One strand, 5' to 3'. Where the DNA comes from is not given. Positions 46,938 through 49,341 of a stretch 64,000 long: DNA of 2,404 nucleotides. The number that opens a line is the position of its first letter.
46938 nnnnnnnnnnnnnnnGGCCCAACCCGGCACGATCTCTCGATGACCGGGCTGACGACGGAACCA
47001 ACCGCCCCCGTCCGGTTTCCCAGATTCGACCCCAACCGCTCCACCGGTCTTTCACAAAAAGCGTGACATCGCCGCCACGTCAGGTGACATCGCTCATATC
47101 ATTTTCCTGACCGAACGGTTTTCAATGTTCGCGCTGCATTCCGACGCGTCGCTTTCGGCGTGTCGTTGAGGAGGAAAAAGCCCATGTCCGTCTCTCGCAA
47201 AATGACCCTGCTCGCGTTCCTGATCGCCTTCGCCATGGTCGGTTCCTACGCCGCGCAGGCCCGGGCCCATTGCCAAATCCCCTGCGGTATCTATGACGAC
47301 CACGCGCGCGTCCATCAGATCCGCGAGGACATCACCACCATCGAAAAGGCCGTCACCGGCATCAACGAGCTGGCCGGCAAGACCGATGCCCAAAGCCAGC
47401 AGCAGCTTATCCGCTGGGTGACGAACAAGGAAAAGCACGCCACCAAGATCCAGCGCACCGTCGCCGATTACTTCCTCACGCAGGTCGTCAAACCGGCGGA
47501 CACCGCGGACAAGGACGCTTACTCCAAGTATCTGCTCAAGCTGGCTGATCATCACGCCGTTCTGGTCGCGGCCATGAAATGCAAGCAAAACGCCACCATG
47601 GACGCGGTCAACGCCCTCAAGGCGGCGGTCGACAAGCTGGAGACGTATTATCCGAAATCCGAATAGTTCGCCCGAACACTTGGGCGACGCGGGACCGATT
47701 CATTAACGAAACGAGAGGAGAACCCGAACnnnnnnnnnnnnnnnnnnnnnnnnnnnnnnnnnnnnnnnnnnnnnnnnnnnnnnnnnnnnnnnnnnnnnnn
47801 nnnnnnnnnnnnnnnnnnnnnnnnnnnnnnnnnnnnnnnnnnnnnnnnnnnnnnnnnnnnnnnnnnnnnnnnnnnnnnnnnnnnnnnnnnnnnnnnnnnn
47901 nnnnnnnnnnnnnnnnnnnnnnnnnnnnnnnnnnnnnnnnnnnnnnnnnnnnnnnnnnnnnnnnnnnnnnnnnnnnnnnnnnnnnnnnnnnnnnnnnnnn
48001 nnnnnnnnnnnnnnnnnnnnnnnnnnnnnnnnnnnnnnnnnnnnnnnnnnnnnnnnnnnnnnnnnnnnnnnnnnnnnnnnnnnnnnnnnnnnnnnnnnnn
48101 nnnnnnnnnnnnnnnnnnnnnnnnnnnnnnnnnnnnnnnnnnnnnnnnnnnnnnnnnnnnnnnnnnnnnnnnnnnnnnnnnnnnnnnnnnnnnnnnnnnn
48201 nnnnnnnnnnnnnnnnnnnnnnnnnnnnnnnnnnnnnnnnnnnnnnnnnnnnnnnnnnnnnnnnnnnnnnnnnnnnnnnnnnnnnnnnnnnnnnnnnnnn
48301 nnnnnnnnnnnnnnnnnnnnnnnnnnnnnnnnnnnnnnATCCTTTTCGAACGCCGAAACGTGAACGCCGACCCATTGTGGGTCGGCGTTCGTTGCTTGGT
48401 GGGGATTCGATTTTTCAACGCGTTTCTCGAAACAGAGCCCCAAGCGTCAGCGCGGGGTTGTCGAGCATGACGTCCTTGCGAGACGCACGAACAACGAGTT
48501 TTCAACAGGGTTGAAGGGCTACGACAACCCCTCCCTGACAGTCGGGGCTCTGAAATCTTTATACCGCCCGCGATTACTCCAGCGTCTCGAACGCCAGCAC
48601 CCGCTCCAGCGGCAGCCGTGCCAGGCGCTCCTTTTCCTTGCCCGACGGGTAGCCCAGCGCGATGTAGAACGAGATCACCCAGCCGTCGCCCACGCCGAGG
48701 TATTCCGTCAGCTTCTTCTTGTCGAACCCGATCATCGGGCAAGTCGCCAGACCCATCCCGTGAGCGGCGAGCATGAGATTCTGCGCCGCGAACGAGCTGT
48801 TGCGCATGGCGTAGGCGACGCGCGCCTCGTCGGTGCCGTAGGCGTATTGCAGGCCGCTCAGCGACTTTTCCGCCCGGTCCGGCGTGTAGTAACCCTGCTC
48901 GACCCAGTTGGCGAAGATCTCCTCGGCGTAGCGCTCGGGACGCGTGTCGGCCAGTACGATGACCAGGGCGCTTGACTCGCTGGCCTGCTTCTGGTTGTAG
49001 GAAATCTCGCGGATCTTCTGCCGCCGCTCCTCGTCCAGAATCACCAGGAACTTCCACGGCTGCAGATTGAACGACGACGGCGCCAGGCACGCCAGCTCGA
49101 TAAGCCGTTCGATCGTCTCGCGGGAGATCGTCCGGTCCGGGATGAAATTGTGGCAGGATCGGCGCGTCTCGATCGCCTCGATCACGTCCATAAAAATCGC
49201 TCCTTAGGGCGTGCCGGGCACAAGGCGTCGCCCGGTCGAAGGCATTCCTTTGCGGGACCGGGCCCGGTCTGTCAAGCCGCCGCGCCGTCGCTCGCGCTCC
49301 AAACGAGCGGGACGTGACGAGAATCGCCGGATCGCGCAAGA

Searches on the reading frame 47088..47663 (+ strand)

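Call 39: search_protein_families(library=pfam, proteins=[window:47088-47663:+], max_evalue=0.0001)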
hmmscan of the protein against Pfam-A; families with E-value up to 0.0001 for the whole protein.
window:47088-47663:+ (192 aa): 1 family
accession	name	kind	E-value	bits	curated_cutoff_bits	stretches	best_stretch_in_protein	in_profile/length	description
PF09055.16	Sod_Ni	-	1.1e-32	113.7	25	1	57-190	2-125/127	Nickel-containing superoxide dismutase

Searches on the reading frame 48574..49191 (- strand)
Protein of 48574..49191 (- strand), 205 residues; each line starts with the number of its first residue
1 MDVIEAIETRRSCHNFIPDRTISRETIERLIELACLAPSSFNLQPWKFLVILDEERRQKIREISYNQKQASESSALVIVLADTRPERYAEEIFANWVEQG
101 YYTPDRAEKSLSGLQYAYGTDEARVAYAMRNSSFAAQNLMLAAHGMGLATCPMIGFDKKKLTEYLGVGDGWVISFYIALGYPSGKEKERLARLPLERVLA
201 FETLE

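Call 39: search_protein_families(library=pfam, proteins=[window:48574-49191:-], max_evalue=0.0001)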
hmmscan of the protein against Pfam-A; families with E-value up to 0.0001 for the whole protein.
window:48574-49191:- (205 aa): 2 families
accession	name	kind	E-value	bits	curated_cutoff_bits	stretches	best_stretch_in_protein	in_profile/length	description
PF00881.29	Nitroreductase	-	2.1e-31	109.8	23.5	1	7-181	1-167/167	Nitroreductase family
PF14512.11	TM1586_NiRdase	-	3e-10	40.5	27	1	23-51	156-184/215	Putative TM nitroreductase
